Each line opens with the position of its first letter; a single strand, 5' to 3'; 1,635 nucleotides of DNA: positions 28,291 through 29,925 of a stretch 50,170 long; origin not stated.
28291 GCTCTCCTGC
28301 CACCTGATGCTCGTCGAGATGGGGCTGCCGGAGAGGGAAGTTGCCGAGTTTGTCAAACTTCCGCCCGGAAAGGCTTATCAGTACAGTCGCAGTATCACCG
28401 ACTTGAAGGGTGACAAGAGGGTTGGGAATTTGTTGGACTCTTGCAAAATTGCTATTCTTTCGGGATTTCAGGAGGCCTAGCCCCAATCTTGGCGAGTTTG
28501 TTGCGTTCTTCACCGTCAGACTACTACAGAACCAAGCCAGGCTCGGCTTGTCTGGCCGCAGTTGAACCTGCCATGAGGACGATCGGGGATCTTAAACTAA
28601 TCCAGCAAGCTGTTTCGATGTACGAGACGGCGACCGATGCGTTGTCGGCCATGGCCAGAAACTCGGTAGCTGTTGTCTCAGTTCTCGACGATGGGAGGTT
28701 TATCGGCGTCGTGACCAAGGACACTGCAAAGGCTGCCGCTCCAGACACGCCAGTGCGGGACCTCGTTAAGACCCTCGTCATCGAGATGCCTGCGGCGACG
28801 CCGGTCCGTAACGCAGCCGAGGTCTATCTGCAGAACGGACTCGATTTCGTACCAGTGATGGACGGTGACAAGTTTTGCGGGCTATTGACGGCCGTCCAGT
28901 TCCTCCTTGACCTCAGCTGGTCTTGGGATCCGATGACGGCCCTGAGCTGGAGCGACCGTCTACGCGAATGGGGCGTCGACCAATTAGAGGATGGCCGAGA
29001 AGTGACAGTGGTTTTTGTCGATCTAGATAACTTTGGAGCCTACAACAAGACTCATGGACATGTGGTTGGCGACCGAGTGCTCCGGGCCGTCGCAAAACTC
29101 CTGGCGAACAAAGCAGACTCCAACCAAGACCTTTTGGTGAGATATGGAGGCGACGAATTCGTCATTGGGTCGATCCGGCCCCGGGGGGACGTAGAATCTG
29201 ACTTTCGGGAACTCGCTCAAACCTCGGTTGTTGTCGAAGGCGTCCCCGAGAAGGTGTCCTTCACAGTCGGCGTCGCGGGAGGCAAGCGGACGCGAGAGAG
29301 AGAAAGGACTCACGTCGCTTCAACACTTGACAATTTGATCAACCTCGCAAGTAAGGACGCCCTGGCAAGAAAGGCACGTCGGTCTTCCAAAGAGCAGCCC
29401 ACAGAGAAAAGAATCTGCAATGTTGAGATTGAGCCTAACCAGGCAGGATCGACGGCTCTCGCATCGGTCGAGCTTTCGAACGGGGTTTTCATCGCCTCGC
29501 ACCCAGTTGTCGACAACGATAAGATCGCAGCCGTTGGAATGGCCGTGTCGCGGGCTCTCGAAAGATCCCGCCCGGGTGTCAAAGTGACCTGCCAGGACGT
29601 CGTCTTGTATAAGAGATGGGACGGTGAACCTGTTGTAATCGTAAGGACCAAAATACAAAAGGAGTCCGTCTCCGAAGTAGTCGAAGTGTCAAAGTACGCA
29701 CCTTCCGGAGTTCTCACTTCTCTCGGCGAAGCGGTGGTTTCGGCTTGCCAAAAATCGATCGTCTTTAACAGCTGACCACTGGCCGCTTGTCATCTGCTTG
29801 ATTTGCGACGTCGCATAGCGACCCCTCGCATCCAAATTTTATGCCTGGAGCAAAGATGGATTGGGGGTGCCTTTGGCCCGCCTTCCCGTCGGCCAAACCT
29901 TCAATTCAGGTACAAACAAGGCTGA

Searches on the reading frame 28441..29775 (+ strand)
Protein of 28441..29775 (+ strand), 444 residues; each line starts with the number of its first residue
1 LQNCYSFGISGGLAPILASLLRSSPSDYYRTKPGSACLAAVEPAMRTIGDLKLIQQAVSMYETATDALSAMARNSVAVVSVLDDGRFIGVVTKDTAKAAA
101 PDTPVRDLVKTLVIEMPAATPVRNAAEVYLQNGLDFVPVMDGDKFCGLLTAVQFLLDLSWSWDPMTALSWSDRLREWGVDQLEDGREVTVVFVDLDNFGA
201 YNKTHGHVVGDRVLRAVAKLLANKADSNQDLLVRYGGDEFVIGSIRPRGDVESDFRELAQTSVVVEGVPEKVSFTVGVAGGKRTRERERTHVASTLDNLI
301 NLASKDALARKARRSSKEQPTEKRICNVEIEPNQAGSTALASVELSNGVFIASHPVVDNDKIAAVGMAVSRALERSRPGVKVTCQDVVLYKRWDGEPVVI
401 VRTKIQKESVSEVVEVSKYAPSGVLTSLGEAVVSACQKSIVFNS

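Call 8: search_protein_families(library=pfam, proteins=[window:28441-29775:+], max_evalue=0.01)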
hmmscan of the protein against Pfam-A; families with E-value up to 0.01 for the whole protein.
window:28441-29775:+ (444 aa): 2 families
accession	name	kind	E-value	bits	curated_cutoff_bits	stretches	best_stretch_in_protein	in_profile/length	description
PF00990.26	GGDEF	-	5.6e-19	68.9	23.8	1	181-249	26-93/161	Diguanylate cyclase, GGDEF domain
PF00571.33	CBS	-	5.8e-10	39.8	24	1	58-94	12-49/57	CBS domain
